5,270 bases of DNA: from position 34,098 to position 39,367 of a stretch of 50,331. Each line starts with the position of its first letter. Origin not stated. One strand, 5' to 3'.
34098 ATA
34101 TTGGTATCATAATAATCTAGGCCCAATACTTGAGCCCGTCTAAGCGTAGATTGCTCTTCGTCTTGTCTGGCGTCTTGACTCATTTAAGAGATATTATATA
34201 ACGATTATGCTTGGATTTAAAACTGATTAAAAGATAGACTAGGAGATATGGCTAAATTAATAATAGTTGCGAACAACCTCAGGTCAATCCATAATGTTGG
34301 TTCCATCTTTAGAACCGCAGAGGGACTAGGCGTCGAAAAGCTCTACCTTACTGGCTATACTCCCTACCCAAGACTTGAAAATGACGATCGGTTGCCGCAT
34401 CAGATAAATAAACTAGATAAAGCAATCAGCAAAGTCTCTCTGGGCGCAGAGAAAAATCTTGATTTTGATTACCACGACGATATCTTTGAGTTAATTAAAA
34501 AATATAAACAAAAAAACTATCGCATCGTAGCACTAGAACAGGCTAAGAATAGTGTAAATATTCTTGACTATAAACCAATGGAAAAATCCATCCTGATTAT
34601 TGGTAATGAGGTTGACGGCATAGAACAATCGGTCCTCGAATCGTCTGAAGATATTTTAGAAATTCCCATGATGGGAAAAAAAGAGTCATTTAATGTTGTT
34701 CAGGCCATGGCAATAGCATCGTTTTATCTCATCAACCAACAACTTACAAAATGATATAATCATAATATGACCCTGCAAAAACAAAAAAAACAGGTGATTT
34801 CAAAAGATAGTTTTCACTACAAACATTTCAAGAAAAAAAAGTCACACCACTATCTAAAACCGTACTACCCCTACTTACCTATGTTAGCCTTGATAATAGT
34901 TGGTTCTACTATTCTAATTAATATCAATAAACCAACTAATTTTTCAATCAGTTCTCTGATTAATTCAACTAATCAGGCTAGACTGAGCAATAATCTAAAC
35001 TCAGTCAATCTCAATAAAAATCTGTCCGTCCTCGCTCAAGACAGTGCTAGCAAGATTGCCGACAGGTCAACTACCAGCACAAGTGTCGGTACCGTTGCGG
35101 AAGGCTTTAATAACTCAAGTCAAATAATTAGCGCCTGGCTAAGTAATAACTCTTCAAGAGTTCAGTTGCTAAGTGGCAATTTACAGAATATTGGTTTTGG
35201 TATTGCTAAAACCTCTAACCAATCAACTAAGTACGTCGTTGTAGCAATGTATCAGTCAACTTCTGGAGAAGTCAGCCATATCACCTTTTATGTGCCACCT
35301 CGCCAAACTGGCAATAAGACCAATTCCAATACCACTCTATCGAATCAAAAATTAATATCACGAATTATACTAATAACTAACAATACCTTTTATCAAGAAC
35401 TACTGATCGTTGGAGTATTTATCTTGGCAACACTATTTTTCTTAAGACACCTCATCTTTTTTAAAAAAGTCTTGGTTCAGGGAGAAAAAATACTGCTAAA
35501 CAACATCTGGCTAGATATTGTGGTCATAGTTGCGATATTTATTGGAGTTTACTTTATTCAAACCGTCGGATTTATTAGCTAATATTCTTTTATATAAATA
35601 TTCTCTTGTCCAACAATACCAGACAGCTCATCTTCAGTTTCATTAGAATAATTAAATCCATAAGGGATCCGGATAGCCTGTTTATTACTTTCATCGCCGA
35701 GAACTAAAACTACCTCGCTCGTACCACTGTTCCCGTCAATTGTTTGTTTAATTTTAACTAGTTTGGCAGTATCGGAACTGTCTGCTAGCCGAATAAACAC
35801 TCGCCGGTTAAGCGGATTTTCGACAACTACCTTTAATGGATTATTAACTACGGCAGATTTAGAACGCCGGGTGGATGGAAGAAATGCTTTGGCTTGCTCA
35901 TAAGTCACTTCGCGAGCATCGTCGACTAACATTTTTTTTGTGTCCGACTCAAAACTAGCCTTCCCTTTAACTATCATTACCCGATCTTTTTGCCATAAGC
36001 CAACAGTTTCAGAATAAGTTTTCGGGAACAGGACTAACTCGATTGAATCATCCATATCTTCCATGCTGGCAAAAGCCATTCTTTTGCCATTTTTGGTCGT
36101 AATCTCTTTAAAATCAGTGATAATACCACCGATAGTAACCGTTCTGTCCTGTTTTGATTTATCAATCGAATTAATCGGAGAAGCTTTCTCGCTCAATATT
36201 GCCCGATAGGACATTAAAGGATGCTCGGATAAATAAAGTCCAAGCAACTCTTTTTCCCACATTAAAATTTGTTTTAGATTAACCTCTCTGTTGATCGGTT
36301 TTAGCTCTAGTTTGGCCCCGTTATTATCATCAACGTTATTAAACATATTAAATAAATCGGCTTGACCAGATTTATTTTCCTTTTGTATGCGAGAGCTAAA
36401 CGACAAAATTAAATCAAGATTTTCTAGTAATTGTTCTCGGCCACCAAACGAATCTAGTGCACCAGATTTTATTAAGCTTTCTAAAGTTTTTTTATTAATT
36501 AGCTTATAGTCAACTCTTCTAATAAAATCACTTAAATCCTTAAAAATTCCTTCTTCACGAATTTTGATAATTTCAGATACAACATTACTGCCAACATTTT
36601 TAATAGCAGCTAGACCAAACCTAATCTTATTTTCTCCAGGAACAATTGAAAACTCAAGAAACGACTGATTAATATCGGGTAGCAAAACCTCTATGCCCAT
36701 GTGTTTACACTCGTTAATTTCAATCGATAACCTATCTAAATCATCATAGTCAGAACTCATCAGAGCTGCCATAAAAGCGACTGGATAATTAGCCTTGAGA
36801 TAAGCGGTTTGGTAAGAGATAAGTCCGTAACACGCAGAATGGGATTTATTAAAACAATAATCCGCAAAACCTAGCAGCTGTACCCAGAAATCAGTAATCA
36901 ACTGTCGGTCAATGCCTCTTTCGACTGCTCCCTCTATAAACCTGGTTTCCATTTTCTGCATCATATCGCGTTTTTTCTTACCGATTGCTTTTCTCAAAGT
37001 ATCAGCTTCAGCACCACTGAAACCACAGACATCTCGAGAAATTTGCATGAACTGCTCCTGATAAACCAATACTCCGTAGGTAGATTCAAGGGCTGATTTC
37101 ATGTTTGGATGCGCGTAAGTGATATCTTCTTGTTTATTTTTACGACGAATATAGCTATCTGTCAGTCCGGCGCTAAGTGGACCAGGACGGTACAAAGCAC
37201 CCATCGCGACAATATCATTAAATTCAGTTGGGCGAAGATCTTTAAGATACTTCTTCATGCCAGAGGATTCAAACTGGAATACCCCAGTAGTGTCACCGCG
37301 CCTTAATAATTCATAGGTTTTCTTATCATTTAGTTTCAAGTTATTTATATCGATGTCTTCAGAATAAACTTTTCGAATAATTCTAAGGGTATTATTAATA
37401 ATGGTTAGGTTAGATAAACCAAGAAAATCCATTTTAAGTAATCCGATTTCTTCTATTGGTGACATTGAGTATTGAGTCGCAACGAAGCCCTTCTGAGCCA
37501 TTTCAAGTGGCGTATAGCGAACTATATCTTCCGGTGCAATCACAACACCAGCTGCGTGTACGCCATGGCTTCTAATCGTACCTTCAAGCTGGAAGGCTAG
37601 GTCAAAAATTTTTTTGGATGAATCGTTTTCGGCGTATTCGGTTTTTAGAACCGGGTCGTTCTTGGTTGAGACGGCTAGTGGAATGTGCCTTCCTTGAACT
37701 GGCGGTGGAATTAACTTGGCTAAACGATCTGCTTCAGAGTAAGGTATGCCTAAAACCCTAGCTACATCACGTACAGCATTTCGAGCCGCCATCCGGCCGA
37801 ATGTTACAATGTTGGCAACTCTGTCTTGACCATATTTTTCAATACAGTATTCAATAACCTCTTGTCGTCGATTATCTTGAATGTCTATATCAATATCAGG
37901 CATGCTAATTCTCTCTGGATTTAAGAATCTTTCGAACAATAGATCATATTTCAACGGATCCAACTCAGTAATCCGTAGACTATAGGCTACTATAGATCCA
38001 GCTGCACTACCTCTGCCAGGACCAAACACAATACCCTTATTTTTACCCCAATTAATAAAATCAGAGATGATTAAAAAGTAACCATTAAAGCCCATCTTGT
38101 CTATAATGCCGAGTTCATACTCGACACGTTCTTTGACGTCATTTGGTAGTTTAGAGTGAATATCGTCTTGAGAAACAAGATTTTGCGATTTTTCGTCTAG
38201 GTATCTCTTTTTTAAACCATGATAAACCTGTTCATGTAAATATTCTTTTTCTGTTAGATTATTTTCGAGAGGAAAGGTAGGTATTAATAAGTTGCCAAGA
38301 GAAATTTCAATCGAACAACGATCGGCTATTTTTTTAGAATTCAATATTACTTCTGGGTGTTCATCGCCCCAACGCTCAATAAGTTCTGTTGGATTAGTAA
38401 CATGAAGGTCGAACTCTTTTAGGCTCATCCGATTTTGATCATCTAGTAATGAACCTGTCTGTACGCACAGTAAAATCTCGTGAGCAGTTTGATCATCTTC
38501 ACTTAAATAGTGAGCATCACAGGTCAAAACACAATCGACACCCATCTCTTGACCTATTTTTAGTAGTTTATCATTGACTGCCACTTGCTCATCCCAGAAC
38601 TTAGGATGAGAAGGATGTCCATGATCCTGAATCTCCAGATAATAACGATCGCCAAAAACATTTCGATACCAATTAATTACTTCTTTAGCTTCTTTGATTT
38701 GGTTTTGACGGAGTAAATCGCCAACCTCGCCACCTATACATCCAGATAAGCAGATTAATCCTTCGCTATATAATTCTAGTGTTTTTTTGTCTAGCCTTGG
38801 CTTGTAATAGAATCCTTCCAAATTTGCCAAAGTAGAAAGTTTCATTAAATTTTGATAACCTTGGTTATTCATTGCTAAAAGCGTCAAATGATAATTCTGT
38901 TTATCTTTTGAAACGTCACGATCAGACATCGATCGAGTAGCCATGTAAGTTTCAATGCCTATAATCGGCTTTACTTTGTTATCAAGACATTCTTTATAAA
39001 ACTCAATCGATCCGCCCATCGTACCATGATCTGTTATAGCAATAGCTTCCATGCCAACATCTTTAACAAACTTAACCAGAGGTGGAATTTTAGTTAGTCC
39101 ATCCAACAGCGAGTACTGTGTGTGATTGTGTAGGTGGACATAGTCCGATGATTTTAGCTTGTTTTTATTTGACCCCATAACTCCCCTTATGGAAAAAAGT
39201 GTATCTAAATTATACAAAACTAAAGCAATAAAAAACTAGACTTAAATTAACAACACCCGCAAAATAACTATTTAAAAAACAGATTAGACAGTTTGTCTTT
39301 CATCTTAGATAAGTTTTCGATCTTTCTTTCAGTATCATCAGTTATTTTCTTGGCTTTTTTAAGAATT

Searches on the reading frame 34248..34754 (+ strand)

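Call 9: search_protein_families(library=pfam, max_evalue=1e-8, proteins=[window:34248-34754:+])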
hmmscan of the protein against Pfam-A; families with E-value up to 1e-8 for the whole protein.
window:34248-34754:+ (168 aa): 1 family
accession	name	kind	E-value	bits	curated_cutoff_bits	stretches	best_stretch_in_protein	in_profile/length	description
PF00588.24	SpoU_methylase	-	3.7e-29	102.1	29.7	1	4-157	2-140/142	SpoU rRNA Methylase family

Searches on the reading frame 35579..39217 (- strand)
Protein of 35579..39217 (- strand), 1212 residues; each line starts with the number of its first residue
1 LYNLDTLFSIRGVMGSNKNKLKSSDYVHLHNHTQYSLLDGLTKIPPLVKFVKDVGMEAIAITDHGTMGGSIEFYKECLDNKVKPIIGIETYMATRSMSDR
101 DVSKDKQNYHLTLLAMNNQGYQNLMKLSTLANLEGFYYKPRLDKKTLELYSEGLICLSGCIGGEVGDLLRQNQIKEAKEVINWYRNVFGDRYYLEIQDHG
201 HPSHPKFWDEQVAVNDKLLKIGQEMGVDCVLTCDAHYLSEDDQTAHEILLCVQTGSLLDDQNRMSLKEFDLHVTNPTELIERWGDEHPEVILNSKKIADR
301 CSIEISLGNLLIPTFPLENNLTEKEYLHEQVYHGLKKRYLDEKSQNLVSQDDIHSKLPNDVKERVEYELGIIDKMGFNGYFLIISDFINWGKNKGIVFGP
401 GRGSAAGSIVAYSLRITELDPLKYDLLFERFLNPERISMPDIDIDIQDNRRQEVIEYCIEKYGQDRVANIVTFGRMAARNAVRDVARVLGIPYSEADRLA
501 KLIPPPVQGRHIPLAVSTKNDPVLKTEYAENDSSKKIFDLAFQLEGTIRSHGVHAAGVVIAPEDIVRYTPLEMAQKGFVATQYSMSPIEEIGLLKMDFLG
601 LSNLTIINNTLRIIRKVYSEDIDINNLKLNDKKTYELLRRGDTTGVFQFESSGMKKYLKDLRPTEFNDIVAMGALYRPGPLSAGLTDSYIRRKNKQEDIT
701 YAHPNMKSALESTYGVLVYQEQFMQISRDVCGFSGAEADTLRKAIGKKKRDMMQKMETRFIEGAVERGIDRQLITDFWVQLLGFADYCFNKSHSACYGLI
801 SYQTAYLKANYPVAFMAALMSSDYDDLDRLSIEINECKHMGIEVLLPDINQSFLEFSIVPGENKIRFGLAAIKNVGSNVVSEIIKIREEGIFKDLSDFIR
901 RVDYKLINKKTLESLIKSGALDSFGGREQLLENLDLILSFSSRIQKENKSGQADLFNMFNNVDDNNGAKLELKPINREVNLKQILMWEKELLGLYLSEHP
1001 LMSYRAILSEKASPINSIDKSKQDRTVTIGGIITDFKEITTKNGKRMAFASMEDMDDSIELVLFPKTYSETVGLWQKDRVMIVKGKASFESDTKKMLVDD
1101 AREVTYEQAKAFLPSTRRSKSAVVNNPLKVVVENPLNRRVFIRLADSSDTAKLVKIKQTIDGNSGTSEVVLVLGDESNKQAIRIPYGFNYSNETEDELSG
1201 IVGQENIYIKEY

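Call 9: search_protein_families(library=pfam, max_evalue=1e-8, proteins=[window:35579-39217:-])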
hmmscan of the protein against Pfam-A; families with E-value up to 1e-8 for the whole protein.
window:35579-39217:- (1212 aa): 5 families
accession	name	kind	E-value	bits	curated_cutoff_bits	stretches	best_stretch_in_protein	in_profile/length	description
PF07733.18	DNA_pol3_alpha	-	4.1e-98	328.6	23.9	1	325-600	1-260/260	Bacterial DNA polymerase III alpha NTPase domain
PF17657.6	DNA_pol3_finger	-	6.7e-63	211.4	22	1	603-768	1-166/166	Bacterial DNA polymerase III alpha subunit finger domain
PF02811.25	PHP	-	2.5e-57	194.2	26.4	1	28-199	1-164/164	PHP domain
PF14579.12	HHH_6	-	4e-28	97.9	25.6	1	841-928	1-88/90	Helix-hairpin-helix motif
PF01336.31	tRNA_anti-codon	-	5.2e-09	36.3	27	0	1027-1101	1-72/75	OB-fold nucleic acid binding domain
